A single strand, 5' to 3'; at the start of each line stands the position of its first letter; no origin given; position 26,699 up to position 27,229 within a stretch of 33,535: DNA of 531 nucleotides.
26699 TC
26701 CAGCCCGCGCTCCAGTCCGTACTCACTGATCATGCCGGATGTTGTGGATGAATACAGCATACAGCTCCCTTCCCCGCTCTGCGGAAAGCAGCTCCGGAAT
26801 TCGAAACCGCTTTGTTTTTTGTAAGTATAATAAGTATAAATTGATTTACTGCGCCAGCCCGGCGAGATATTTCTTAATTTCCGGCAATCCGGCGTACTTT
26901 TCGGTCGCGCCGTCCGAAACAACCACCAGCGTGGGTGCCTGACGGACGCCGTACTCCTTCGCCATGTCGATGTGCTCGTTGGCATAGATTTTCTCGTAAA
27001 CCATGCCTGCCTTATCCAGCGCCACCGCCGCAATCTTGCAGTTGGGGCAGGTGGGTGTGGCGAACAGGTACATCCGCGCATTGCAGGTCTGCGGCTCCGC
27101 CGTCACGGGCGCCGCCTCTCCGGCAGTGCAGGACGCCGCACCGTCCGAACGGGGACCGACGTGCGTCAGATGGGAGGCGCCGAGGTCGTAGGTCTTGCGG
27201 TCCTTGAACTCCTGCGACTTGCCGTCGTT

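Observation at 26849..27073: Class III ribonucleotide reductase NrdD with an in-frame C-terminal glutaredoxin/NrdH-like (CPNC) domain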

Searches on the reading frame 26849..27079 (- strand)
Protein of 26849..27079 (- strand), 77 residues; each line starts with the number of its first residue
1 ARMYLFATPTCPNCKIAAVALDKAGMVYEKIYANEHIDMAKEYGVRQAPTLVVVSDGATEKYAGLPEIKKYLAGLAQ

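Call 36: find_related_loci(query=A1, collection=genome_contigs, flank=4000)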
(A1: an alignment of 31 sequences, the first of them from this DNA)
Query A1 (77 aa) in genome_contigs; peptide patterns used: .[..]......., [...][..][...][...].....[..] (x = any residue, [..] = any of these).
600 stretches matched a pattern (row limit reached: there are more); 591 encode a relative of the query (tblastn E <= 1e-3); the best 80 are kept; 80 distinct loci.
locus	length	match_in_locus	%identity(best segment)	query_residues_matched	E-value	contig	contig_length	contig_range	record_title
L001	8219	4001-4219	66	2-74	8e-31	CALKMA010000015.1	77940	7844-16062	MAG TPA_asm: uncultured Faecalibacterium sp. isolate ERR912026_bin.77_CONCOCT_v1.1_MAG genome assembly, contig: ERZ82610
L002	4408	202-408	68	4-72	1e-30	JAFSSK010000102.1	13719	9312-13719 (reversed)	MAG: Clostridia bacterium isolate RGIG3431 Goat_Rumen.Co__c1666026, whole genome shotgun sequence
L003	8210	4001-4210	67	3-72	2e-30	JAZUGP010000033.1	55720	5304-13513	MAG: Acutalibacteraceae bacterium isolate T1900045285_TH20190055.MAGScoT_cleanbin_000012 SGB_5985_k141_1800522, whole ge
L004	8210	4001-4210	66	3-72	2e-29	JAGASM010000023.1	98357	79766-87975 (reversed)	MAG: Clostridia bacterium isolate RGIG8733 Water_deer_Colon-4__c229706, whole genome shotgun sequence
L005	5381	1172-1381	64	4-73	3e-28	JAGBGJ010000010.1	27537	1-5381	MAG: Clostridia bacterium isolate RGIG9094 Water_deer_Rectum.Co__c169054, whole genome shotgun sequence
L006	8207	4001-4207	64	4-72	4e-28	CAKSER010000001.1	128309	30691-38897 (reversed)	MAG: uncultured Eubacteriales bacterium isolate REFINED_METABAT215_TOP10_CONTIGS_1500_ASSEMBLY_K77_MERGED__Hadza_MoBio_h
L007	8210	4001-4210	61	3-72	1e-27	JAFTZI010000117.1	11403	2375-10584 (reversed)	MAG: Clostridia bacterium isolate RGIG4287 Roe_deer_Colon.Co__c1335558, whole genome shotgun sequence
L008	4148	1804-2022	62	1-73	2e-27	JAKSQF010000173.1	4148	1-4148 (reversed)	MAG: Clostridia bacterium isolate Horse_feces222 MAG222_173, whole genome shotgun sequence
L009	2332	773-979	64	4-72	1e-27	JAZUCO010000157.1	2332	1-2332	MAG: Acutalibacteraceae bacterium isolate T1900045313_YK20190002.MAGScoT_cleanbin_000095 SGB_6258_k141_297771, whole gen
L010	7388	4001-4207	64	4-72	1e-27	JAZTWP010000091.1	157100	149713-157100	MAG: Acutalibacteraceae bacterium isolate T1900045333_YK20190022.MAGScoT_cleanbin_000010 SGB_6552_k141_1294731, whole ge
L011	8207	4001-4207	65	4-72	1e-27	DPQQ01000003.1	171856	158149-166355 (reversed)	MAG TPA_asm: Clostridiales bacterium isolate UBA11475 contig_606, whole genome shotgun sequence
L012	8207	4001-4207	64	4-72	3e-27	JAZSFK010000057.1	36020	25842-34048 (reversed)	MAG: Candidatus Fimenecus sp. isolate T1900044582_TS20190048.MAGScoT_cleanbin_000039 SGB_575_k141_1546370, whole genome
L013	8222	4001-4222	58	4-77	3e-27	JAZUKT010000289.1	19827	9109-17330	MAG: Eubacteriales bacterium isolate T1900045248_TH20190018.MAGScoT_cleanbin_000045 SGB_5697_k141_2057286, whole genome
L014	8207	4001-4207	62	4-72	3e-27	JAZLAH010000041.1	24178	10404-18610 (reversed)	MAG: Candidatus Fimenecus sp. isolate T1900045079_TC20190073.MAGScoT_cleanbin_000018 SGB_4648_k141_76678, whole genome s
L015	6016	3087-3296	57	3-72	4e-27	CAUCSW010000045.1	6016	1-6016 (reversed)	MAG TPA_asm: uncultured Clostridia bacterium isolate ERR4316475_bin.36_MetaWRAP_v1.3_MAG genome assembly, contig: ERZ185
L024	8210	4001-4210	64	4-73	1e-26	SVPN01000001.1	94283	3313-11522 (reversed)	MAG: Oscillospiraceae bacterium isolate SIG592 NODE_5684_length_94283_cov_2.123731, whole genome shotgun sequence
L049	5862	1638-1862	59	2-76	6e-25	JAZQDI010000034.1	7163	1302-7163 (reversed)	MAG: Oscillospiraceae bacterium isolate T1900044636_TS20190102.MAGScoT_cleanbin_000075 SGB_1159_k141_1916064, whole geno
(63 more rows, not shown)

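Call 47: search_solved_structures(query=A1, max_evalue=0.01, show_alignments=2)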
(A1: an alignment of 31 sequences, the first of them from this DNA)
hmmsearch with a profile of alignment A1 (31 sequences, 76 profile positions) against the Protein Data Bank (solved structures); distinct sequences matched with E-value up to 0.01: 183 (the best 60 are shown).
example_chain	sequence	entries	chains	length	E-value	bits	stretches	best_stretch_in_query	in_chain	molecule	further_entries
1j08_A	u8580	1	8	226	2.3e-08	36.8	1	2-71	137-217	glutaredoxin-like protein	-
2l6c_A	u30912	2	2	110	2.5e-08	36.7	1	2-62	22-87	Thioredoxin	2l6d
2ywm_A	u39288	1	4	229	3.1e-08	36.4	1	4-56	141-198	Glutaredoxin-like protein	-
2ayt_A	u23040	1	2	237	3.2e-08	36.3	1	4-56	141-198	glutaredoxin-like protein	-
8eky_M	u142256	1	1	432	4e-08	36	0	24-73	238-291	Thioredoxin domain-containing protein 5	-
1a8l_A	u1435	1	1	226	6.4e-08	35.4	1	2-66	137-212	PROTEIN DISULFIDE OXIDOREDUCTASE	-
2yn1_A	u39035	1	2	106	1.3e-07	34.4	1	6-63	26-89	LGPCA THIOREDOXIN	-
2klx_A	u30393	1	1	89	2.4e-07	33.5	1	2-36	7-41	Glutaredoxin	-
1fo5_A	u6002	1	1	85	2.5e-07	33.5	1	3-58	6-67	THIOREDOXIN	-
3die_A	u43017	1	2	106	3.2e-07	33.1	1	6-64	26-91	Thioredoxin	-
2o87_A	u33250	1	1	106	4.8e-07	32.6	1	7-64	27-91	Thioredoxin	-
2o85_A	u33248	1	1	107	5.5e-07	32.4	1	7-64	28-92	Thioredoxin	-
6kil_A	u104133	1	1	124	6.8e-07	32.1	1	17-66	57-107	Thioredoxin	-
2gzy_A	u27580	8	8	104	7.7e-07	31.9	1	8-61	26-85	Thioredoxin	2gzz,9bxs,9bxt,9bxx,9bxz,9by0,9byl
4ba7_A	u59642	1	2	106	8.7e-07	31.7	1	10-64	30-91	LBCA THIOREDOXIN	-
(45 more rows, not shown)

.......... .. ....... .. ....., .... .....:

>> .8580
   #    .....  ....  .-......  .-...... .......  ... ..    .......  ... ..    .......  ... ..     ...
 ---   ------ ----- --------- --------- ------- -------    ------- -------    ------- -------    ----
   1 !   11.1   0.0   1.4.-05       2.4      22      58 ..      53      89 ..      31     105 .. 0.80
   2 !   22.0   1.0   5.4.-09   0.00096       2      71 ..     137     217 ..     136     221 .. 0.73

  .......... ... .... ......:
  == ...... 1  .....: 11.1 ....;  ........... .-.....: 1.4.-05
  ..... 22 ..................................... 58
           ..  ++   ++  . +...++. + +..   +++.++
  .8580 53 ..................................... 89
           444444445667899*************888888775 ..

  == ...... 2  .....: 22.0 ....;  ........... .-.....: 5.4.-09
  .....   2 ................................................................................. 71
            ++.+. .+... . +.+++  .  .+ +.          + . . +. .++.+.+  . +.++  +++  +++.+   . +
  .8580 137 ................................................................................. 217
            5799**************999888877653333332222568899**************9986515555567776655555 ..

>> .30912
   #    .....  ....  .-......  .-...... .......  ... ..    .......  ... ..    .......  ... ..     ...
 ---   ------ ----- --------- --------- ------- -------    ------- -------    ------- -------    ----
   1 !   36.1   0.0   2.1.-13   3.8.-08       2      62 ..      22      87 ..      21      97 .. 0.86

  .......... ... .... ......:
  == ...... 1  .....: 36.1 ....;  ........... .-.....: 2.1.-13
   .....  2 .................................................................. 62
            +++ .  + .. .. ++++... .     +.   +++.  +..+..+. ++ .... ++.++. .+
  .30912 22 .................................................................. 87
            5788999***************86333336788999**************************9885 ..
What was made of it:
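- Closest known: NrdH-redoxin of class Ib RNR. Same: The A1 profile hits NrdH structures at E about 1e-6 (call 47).
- Closest known: Two-domain 'glutaredoxin-like' protein disulfide oxidoreductases of thermophiles. Same: These are the best sequence-profile matches to the tail (E about 2e-8 to 2e-7, call 47).
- Checked: A profile hits 183 distinct PDB sequences; all 60 listed are thioredoxin-fold (call 47).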

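Call 48: search_protein_families(library=pfam, alignment_id=A1, max_evalue=0.001)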
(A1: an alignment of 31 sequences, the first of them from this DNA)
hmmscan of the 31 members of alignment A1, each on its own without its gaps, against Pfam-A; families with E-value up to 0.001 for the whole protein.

A. member 1, seq(77 aa): 4 families
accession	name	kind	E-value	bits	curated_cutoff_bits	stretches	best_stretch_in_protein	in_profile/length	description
PF00085.26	Thioredoxin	-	9.6e-06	26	23.5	1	6-65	25-91/103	Thioredoxin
PF00462.30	Glutaredoxin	-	3.7e-05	24.3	22.9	1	5-53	3-55/60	Glutaredoxin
PF13098.12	Thioredoxin_2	-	4.5e-05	24.2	27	0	33-62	61-88/104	Thioredoxin-like domain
PF13192.12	Thioredoxin_3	-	0.00041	20.8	24.8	1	8-53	7-55/76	Thioredoxin domain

B. families by the number of members that match (of 31 scanned): 9 families
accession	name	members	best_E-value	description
PF00462.30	Glutaredoxin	31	3.4e-10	Glutaredoxin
PF13098.12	Thioredoxin_2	27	1.1e-06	Thioredoxin-like domain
PF00085.26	Thioredoxin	26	7e-08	Thioredoxin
PF13192.12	Thioredoxin_3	14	4.9e-07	Thioredoxin domain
PF13417.12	GST_N_3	11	7e-07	Glutathione S-transferase, N-terminal domain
PF05768.20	Glrx-like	3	7.4e-05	Glutaredoxin-like domain (DUF836)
PF13905.12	Thioredoxin_8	3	0.00017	Thioredoxin-like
PF13409.12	GST_N_2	2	0.00025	Glutathione S-transferase, N-terminal domain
PF13743.12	Thioredoxin_5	1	0.00094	Thioredoxin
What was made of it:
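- On Glutaredoxin (Pfam PF00462): All 31 family members hit at E<=1e-3, best 3.4e-10 (call 48).
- Checked: All 31 aligned tails hit PF00462 (call 48).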

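Call 51: predict_structure(alignment_id=A1)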
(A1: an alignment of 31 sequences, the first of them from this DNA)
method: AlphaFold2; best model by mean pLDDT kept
length: 77 residues; sequences in the alignment: 31
mean_pLDDT: 95.5   pTM: 0.83
mean pLDDT of the five models: 95.5, 95.1, 94.9, 92.3, 92.2
residues with pLDDT >= 90: 72; 70-90: 4; 50-70: 1; < 50: 0
segments of 3 or more residues with pLDDT < 50: none
pLDDT, mean of each block of 10 residues (from residue 1): 95 97 97 96 96 95 98 88
secondary structure, 60 per line:
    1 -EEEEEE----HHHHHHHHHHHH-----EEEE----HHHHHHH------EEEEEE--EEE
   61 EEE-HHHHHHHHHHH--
elements in order: E2-7 H12-23 E29-32 H37-43 E50-55 E58-63 H65-75
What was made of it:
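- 26849..27073 (-): Thioredoxin-fold domain, residues 725-799, topology beta-alpha-beta-alpha-beta-beta-alpha. AF2 pLDDT 95.5 (call 51).
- On Classical thioredoxin (TIGR01068): The domain is 75 aa and lacks the N-terminal beta-alpha unit of thioredoxin (call 51).
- Checked: An AlphaFold2 model with the alignment has pLDDT 95.5 and beta-alpha-beta-alpha-beta-beta-alpha topology (call 51).
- Fold: pLDDT 95.5 (call 51).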

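Call 55: fold_search(model_id=the predicted structure, library=pdb)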
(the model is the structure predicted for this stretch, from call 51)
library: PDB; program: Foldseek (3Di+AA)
matches with E <= 10: 1367; with E <= 0.001: 127
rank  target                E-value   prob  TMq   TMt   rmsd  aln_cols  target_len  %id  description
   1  9bxs_E                3.6e-05  1.00  0.77  0.70   2.9        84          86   26  Consensus full-complex model for pre-reduction condition of Bacillus subtilis ribonucleotide reductase complex (released 2025-03-19)
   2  1fb0_A                9.1e-05  1.00  0.78  0.59   2.4        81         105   22  CRYSTAL STRUCTURE OF THIOREDOXIN M FROM SPINACH CHLOROPLAST (REDUCED FORM) (released 2000-09-20)
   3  2o85                  1.2e-04  1.00  0.75  0.58   3.0        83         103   24  S. Aureus thioredoxin P31T mutant (released 2007-07-24)
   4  6x0b_A                1.2e-04  1.00  0.73  0.51   2.5        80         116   26  Crystal Structure of Thioredoxin NaTrxh from Nicotiana alata (released 2020-07-22)
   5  4knd_B                1.3e-04  1.00  0.78  0.60   2.9        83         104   22  Thioredoxin from Anaeromyxobacter dehalogenans. (released 2013-05-22)
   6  5dbq_A                1.4e-04  1.00  0.74  0.56   2.7        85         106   27  Crystal structure of insect thioredoxin at 1.95 Angstroms (released 2016-08-24)
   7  8gdy_A                1.4e-04  1.00  0.63  0.44   4.0        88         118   24  Crystal structure of the human PDI first domain with 9 mutations (released 2024-01-24)
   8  2i4a                  1.6e-04  1.00  0.79  0.59   2.8        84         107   26  Crystal structure of thioredoxin from the acidophile Acetobacter aceti (released 2007-01-09)
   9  7c65                  1.6e-04  1.00  0.71  0.54   3.3        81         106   21  Crystal structure of thioredoxin m1 (released 2020-10-14)
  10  7zsc_C                1.6e-04  1.00  0.64  0.14   4.1        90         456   26  Crystal structure of the heterodimeric human C-P4H-II with truncated alpha subunit (C-P4H-II delta281) (released 2022-11-09)
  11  1uvz_A                1.8e-04  1.00  0.75  0.55   3.0        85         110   26  structure of human thioredoxin 2 (released 2005-06-16)
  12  2o7k                  1.8e-04  1.00  0.74  0.57   3.1        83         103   25  S. aureus thioredoxin (released 2007-07-24)
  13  2o87                  1.8e-04  1.00  0.74  0.57   3.1        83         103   25  S. aureus thioredoxin P31S mutant (released 2007-07-24)
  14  2voc_B                1.9e-04  1.00  0.67  0.52   3.1        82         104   26  THIOREDOXIN A ACTIVE SITE MUTANTS FORM MIXED DISULFIDE DIMERS THAT RESEMBLE ENZYME-SUBSTRATE REACTION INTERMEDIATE (released 2009-03-10)
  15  1xwa_A                2.0e-04  1.00  0.75  0.55   3.1        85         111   24  Drospohila thioredoxin, oxidized, P41212 (released 2004-11-16)
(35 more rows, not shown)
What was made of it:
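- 26849..27073 (-): Foldseek hits are mostly thioredoxins; the top hit is 9bxs_E, TM 0.77 (call 55).
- On Thioredoxin-fold superfamily: Top Foldseek hits are mainly thioredoxins, TM 0.75-0.79 (call 55).
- Checked: Its top Foldseek PDB hits are almost all thioredoxins, with TM about 0.75-0.79 (call 55).
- Top Foldseek PDB hits are almost all thioredoxins; the top hit (9bxs_E) is a chain of the B. subtilis class Ib RNR complex that I take to be its thioredoxin (calls 55, 47).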

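Call 56: search_solved_structures(query=L024:4229-5131:+, max_evalue=1e-10, show_alignments=1)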
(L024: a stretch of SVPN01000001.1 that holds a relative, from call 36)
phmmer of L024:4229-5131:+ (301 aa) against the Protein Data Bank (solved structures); distinct sequences matched with E-value up to 1e-10: 65 (the best 60 are shown).
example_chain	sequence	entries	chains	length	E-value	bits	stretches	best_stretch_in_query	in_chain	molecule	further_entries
7jyp_A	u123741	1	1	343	8e-74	251.7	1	3-294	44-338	Thioredoxin reductase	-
7aaw_A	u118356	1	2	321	5.7e-67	229.2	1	2-299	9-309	Thioredoxin reductase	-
4gcm_A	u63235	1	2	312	5.3e-64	219.4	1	3-299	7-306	Thioredoxin reductase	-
4zn0_A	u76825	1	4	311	1.9e-63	217.7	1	2-299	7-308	Thioredoxin reductase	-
5uwy_A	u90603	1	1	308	3.5e-63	216.8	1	2-298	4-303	Thioredoxin reductase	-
5uth_A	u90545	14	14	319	1.5e-61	211.4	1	2-294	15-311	Thioredoxin reductase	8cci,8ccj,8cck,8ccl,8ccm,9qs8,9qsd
2a87_A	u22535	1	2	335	3.3e-61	210.3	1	2-298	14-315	Thioredoxin reductase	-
9xub_A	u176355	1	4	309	3.9e-61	210.1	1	2-298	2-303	Thioredoxin reductase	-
2q7v_A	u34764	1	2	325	8.5e-61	208.9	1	3-292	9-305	Thioredoxin reductase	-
5mh4_A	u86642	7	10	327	1.4e-58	201.6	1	3-298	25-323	Thioredoxin reductase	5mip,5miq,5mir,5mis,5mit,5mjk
5u63_A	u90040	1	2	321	1.3e-54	188.6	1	5-299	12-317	Thioredoxin reductase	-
3r9u_A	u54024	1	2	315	1.7e-54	188.3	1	3-299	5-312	Thioredoxin reductase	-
7p9d_A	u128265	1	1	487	1.2e-53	185.5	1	4-299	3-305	Thioredoxin reductase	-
7p9e_A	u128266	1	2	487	2.9e-52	180.9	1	4-299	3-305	Thioredoxin reductase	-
4jnq_A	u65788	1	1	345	8.5e-52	179.4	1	5-295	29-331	Thioredoxin reductase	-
6gna_A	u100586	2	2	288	1.1e-37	133.1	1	3-298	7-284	Thioredoxin reductase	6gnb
6gnd_A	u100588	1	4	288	2.7e-36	128.6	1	3-298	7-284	Thioredoxin reductase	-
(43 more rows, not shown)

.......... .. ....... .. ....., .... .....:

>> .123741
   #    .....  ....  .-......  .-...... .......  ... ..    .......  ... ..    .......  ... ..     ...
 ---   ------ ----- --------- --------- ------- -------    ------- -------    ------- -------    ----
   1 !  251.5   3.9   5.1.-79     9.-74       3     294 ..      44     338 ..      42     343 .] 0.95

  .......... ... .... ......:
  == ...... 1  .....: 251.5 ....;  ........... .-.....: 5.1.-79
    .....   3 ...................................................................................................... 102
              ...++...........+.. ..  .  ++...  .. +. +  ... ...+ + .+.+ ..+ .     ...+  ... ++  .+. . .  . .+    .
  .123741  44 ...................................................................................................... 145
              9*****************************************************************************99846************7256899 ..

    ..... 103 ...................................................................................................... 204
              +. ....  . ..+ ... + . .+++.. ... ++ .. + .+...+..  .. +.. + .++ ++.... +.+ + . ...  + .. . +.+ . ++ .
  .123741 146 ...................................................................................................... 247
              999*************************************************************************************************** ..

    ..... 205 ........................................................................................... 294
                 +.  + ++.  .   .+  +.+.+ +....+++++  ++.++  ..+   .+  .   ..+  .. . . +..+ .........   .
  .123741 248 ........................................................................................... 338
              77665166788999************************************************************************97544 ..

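Call 57: search_dna_similar(query=window:26849-27079:-, collection=phages, mode=protein, max_evalue=0.001, max_rows=15)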
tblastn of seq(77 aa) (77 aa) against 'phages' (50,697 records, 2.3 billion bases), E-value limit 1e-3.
Records with a match: 57; places in all: 57; records where one place covers at least 80% of the query: 24.
Best place of each record, by identity: <60% 57.
By first word of the organism name: Microbacterium 41; Aeromonas 11; Stenotrophomonas 2; Bacteriophage 1; Staphylococcus 1; Mammaliicoccus 1.
By host as written in the record: Microbacterium foliorum NRRL B-24224 26; Microbacterium foliorum NRRL B-24224 SEA 14; Aeromonas hydrophila 4; Aeromonas salmonicida 3; - 2; Aeromonas salmonicida subsp. salmonicida 2; Stenotrophomonas maltophilia 2; Aeromonas hydrophila GW3-10 1; and 3 more.
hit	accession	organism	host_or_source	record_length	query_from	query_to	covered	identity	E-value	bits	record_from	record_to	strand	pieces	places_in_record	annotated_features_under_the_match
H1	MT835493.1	Bacteriophage sp.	human fecal samples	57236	5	72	88%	44.1%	7e-13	67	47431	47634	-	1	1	record has no annotation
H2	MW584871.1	Aeromonas phage vB_AsM_ZHF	Aeromonas salmonicida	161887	3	77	97%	32.0%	3e-4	42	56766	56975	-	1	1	hypothetical protein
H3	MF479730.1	Aeromonas phage AS-gz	Aeromonas salmonicida subsp. salmonicida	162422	3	77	97%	32.0%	3e-4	42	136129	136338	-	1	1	hypothetical protein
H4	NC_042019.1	Aeromonas phage AS-gz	Aeromonas salmonicida subsp. salmonicida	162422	3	77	97%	32.0%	3e-4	42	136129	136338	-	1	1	hypothetical protein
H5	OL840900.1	Aeromonas phage AhMtk13a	Aeromonas hydrophila GW3-10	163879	3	77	97%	32.0%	3e-4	42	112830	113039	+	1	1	hypothetical protein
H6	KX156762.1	Staphylococcus phage vB_SauS_IMEP5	Staphylococcus aureus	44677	1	64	83%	35.9%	4e-4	42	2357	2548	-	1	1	hypothetical protein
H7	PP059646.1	Microbacterium phage SanaSana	Microbacterium foliorum NRRL B-24224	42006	3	74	94%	31.6%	4e-5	45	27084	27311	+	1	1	39: NrdH-like glutaredoxin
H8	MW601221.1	Microbacterium phage BabyYoda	Microbacterium foliorum NRRL B-24224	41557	5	74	91%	32.4%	2e-4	43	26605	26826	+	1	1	37: NrdH-like glutaredoxin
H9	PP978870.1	Microbacterium phage Icarian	Microbacterium foliorum NRRL B-24224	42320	3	74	94%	30.3%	2e-4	43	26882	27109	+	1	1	39: NrdH-like glutaredoxin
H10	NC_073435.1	Microbacterium phage Stromboli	Microbacterium foliorum NRRL B-24224 SEA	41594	3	74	94%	30.3%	2e-4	43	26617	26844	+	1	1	37: NrdH-like glutaredoxin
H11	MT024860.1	Microbacterium phage Stromboli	Microbacterium foliorum NRRL B-24224 SEA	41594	3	74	94%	30.3%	2e-4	43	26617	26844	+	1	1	37: NrdH-like glutaredoxin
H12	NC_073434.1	Microbacterium Phage DirtyBubble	Microbacterium foliorum NRRL B-24224 SEA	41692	3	74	94%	30.3%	2e-4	43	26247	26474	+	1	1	36: NrdH-like glutaredoxin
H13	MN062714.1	Microbacterium Phage DirtyBubble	Microbacterium foliorum NRRL B-24224 SEA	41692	3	74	94%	30.3%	2e-4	43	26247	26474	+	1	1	36: NrdH-like glutaredoxin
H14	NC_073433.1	Microbacterium phage Stoor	Microbacterium foliorum NRRL B-24224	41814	3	74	94%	30.3%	3e-4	42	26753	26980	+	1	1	37: NrdH-like glutaredoxin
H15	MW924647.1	Microbacterium phage Stoor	Microbacterium foliorum NRRL B-24224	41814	3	74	94%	30.3%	3e-4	42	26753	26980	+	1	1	37: NrdH-like glutaredoxin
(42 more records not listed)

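Call 59: get_annotated_region(hit=H1, flank=4000)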
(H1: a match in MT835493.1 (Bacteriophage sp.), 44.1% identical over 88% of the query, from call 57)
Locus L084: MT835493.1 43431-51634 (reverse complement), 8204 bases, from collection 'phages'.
description: UNVERIFIED: Bacteriophage sp. clone scaffold_36 genomic sequence.
organism: Bacteriophage sp. (NCBI taxid 38018)
taxonomy: Viruses
host: -; source: human fecal samples; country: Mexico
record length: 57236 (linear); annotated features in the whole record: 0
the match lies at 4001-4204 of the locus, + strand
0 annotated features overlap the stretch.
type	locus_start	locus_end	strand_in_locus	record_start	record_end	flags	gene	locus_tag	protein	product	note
